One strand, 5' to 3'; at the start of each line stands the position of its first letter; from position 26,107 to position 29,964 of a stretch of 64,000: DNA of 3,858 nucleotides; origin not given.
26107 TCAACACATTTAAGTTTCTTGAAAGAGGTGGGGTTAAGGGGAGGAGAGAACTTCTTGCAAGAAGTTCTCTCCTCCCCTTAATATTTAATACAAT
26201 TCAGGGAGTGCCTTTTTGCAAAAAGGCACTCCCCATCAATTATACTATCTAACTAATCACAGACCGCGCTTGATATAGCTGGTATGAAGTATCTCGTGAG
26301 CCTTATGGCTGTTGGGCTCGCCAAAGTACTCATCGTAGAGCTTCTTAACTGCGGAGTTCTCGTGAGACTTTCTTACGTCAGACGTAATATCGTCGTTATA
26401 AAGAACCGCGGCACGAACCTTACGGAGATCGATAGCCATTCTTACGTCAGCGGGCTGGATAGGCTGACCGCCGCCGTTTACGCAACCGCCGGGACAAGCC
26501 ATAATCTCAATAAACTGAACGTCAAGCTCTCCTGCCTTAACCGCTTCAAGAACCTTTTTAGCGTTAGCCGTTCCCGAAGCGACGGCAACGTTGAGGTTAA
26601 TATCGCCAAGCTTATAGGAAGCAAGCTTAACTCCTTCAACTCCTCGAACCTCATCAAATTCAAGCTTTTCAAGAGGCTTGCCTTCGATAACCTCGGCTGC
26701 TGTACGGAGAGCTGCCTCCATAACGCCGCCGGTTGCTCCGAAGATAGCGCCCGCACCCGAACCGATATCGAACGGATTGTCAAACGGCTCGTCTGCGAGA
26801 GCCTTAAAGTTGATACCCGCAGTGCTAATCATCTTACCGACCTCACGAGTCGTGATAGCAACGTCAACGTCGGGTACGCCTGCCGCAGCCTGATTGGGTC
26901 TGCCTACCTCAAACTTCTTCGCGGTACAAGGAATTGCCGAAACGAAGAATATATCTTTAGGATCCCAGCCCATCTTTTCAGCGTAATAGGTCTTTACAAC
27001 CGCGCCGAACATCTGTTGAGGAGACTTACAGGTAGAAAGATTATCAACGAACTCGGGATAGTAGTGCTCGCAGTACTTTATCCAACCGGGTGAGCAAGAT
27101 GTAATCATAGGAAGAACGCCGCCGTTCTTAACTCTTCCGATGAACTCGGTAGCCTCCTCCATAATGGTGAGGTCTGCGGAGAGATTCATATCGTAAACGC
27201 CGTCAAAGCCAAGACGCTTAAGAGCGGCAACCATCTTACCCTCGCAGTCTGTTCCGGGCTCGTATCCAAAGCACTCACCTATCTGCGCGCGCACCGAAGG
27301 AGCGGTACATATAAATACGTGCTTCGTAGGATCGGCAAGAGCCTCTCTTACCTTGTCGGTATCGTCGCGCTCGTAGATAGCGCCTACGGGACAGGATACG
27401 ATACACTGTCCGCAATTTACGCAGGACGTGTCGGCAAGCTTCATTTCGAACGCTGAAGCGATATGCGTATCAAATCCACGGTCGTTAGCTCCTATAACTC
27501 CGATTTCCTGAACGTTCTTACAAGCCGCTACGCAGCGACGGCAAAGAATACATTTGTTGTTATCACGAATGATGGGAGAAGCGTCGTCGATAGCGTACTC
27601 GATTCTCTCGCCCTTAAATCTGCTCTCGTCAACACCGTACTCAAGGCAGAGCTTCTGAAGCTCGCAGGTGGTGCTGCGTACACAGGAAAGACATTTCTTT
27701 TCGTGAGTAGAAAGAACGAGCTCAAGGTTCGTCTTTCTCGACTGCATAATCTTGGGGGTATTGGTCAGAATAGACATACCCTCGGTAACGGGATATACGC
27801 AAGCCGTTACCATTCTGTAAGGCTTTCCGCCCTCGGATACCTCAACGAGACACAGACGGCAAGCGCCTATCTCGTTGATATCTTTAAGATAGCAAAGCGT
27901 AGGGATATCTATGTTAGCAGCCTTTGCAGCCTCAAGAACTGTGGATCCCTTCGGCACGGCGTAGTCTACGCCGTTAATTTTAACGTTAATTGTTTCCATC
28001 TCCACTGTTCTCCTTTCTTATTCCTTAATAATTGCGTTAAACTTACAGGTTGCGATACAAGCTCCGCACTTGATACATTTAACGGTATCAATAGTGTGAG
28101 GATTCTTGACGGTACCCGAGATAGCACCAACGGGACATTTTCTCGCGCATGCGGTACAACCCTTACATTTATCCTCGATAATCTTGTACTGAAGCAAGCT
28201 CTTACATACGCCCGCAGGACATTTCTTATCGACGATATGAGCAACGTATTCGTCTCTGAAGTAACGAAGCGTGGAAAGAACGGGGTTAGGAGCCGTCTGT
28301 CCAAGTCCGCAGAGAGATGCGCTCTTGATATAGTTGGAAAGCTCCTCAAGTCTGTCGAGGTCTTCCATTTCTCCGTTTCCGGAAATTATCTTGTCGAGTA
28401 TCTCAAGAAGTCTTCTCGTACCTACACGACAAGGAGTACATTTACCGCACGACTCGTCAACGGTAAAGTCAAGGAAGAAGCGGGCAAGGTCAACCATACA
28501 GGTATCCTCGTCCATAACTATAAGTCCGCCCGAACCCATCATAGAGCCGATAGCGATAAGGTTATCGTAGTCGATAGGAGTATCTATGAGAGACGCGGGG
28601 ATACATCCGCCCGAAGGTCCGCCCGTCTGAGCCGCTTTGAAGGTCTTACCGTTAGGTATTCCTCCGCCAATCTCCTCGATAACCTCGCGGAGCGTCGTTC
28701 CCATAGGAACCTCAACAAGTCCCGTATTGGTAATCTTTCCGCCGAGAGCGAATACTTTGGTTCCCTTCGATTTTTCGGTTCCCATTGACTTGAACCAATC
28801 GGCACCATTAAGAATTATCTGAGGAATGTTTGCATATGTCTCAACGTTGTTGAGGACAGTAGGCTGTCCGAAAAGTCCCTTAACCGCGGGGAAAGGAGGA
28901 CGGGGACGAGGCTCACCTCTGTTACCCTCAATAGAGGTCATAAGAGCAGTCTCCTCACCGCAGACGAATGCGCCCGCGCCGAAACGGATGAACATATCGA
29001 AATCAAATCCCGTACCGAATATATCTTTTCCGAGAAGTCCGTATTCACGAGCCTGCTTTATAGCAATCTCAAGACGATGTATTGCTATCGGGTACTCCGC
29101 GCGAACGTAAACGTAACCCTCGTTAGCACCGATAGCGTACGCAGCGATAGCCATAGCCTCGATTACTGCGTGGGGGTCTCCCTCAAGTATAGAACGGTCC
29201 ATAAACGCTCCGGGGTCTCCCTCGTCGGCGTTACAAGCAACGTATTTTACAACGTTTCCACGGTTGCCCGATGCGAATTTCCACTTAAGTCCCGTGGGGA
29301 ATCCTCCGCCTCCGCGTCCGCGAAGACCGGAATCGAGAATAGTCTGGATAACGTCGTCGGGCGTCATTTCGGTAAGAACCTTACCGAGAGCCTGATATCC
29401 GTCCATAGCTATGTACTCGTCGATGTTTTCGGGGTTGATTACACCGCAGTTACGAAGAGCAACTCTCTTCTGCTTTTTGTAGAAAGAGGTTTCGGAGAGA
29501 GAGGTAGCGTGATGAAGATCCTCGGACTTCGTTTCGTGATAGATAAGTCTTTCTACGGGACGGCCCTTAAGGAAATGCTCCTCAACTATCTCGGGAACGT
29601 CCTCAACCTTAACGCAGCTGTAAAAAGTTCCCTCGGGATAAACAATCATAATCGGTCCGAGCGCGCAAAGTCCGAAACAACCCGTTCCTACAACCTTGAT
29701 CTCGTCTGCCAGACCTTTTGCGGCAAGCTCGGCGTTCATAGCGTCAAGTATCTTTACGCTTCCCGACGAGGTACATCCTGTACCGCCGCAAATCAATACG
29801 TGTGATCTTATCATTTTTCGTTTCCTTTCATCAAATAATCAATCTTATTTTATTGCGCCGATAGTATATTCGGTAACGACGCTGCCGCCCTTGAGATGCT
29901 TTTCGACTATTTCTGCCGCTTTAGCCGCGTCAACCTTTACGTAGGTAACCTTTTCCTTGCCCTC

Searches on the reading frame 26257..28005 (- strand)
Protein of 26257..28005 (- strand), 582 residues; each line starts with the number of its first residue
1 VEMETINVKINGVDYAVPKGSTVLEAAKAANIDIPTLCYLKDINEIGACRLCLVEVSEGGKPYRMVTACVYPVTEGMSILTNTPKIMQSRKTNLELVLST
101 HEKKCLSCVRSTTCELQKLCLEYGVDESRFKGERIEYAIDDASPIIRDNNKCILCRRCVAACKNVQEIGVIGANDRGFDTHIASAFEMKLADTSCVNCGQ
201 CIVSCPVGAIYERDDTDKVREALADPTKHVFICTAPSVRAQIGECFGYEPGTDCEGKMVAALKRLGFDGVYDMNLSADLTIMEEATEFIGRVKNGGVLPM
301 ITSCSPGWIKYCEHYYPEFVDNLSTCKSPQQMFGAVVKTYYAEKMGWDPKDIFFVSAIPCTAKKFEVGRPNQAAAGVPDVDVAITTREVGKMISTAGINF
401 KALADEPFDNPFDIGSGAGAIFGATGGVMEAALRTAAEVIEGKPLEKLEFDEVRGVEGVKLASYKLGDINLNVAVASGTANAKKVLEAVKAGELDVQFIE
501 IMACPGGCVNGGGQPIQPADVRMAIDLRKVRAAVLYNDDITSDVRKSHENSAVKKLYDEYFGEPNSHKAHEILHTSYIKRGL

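Call 70: search_protein_families(library=pfam, proteins=[window:26257-28005:-], max_evalue=0.00001)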
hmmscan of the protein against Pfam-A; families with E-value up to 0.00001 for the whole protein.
window:26257-28005:- (582 aa): 7 families
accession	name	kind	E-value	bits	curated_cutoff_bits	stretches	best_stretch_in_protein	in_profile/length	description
PF02906.19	Fe_hyd_lg_C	-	8.7e-95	317.4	22.1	1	228-512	1-245/245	Iron only hydrogenase large subunit, C-terminal domain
PF02256.22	Fe_hyd_SSU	-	2.4e-24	85.6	24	1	526-580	2-56/56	Iron hydrogenase small subunit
PF13510.11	Fer2_4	-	1.7e-18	66.9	22.8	1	4-83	2-81/82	2Fe-2S iron-sulfur cluster binding domain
PF10588.14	NADH-G_4Fe-4S_3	-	8.6e-15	54.4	27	1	90-129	1-40/40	NADH-ubiquinone oxidoreductase-G iron-sulfur binding region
PF00111.32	Fer2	-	1.7e-09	37.9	21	1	11-59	4-50/77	2Fe-2S iron-sulfur cluster binding domain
PF12838.12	Fer4_7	-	2.2e-08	34.9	27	1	151-209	1-52/52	4Fe-4S dicluster domain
PF13237.11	Fer4_10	-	1.3e-07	31.9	25.5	0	190-221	4-37/53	4Fe-4S dicluster domain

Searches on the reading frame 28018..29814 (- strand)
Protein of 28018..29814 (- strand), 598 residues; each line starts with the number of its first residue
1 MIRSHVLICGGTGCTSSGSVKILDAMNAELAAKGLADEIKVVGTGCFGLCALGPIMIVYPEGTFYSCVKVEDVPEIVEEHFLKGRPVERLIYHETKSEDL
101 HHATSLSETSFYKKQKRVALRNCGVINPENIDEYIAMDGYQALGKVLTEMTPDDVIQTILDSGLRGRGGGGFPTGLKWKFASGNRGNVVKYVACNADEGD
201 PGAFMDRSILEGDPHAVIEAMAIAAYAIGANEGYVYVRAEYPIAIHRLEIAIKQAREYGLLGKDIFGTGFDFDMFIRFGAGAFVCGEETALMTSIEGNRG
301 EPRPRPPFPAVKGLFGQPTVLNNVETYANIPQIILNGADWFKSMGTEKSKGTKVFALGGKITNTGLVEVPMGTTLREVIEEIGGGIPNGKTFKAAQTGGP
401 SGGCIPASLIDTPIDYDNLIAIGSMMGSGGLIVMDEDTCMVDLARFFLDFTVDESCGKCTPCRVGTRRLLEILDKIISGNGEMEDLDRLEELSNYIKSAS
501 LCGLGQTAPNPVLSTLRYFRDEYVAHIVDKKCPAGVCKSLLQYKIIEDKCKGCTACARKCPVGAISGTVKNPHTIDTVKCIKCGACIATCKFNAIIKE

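Call 70: search_protein_families(library=pfam, proteins=[window:28018-29814:-], max_evalue=0.00001)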
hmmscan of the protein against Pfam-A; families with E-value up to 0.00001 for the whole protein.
window:28018-29814:- (598 aa): 7 families
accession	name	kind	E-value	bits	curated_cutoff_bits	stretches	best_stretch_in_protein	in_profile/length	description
PF01512.22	Complex1_51K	-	1.2e-44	152.3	31.2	1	160-331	2-149/150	Nuo51 FMN-binding domain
PF10589.14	NADH_4Fe-4S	-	1.8e-35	121.1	23.5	1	442-526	1-85/85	NADH-ubiquinone oxidoreductase-F iron-sulfur binding region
PF00037.32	Fer4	-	5.8e-10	39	21.1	1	543-566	1-24/24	4Fe-4S binding domain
PF10531.15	SLBB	-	2.3e-08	34.2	27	1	356-403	3-53/55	SLBB domain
PF13237.11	Fer4_10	-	1.1e-06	28.9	25.5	1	544-590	3-52/53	4Fe-4S dicluster domain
PF12837.12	Fer4_6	-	2.5e-06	27.6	25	0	545-565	4-24/24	4Fe-4S binding domain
PF01257.25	2Fe-2S_thioredx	-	3.6e-06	27.3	24.8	1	4-79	66-143/145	Thioredoxin-like [2Fe-2S] ferredoxin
